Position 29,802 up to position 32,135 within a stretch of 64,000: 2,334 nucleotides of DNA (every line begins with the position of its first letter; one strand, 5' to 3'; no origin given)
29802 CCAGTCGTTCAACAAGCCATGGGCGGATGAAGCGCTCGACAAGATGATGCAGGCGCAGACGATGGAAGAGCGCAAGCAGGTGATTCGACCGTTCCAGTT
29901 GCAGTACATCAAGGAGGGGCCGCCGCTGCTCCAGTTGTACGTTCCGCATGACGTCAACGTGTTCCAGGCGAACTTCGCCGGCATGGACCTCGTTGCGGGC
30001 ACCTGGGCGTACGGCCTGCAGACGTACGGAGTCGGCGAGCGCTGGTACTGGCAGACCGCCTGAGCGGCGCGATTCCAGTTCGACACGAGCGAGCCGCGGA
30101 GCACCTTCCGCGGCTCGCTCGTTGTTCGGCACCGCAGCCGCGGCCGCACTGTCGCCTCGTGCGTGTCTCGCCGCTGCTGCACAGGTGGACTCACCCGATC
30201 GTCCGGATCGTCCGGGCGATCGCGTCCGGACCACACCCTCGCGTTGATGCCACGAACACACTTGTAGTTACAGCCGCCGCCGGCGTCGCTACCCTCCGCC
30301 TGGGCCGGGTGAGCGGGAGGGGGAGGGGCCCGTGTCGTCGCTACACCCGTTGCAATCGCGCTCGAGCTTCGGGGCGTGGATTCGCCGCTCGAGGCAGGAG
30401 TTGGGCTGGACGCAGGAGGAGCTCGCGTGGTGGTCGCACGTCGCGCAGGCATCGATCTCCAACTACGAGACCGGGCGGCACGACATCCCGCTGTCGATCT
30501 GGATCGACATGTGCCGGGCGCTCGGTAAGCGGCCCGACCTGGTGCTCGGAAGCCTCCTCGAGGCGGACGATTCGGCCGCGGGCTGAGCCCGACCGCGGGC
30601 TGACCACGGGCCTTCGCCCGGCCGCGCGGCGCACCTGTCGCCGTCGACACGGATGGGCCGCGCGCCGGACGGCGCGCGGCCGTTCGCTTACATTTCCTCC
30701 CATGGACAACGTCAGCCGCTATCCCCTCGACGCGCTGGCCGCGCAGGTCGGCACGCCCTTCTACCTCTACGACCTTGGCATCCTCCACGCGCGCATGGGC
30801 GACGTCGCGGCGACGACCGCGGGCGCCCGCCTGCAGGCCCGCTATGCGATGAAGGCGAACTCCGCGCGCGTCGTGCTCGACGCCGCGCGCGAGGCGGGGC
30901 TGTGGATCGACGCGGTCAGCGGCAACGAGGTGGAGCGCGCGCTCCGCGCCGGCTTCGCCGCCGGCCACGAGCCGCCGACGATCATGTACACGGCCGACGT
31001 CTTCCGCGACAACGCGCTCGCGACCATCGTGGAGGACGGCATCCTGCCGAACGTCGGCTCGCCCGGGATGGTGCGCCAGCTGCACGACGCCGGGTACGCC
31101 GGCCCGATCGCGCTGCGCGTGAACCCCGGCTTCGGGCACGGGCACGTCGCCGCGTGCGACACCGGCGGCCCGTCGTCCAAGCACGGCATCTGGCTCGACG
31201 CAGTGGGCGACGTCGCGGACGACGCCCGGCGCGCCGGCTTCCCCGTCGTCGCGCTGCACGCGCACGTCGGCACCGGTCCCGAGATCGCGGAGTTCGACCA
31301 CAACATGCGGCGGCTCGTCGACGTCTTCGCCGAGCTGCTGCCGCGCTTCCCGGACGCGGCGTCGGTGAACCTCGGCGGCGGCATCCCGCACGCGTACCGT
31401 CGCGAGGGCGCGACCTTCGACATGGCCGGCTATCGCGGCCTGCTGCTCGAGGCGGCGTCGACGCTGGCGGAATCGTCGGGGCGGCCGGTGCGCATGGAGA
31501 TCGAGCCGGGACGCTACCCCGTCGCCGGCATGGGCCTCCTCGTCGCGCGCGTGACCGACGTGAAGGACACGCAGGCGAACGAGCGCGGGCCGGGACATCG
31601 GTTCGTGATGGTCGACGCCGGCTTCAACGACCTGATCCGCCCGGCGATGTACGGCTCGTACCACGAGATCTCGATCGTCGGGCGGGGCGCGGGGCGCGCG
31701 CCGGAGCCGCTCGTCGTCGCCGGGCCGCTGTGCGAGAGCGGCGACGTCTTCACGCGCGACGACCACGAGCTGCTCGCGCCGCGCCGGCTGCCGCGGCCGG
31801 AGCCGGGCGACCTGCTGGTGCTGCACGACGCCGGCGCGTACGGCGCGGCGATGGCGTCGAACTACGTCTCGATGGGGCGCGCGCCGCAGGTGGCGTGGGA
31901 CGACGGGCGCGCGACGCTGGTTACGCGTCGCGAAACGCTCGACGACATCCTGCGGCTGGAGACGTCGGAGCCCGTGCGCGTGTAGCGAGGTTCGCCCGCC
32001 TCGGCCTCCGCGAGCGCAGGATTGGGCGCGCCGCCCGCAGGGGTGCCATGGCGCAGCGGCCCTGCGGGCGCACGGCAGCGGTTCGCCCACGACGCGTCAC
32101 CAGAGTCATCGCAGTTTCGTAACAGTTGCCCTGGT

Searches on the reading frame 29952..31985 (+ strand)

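Call 22: search_protein_families(library=pfam, proteins=[window:29952-31985:+], max_evalue=0.01)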
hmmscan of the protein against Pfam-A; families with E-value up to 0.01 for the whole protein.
window:29952-31985:+ (677 aa): 2 families
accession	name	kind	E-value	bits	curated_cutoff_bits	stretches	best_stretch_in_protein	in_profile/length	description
PF02784.22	Orn_Arg_deC_N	-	3.1e-30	105.8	23.4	1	292-525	16-247/247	Pyridoxal-dependent decarboxylase, pyridoxal binding domain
PF00278.28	Orn_DAP_Arg_deC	-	1.3e-22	80.3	23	1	271-628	2-95/95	Pyridoxal-dependent decarboxylase, C-terminal sheet domain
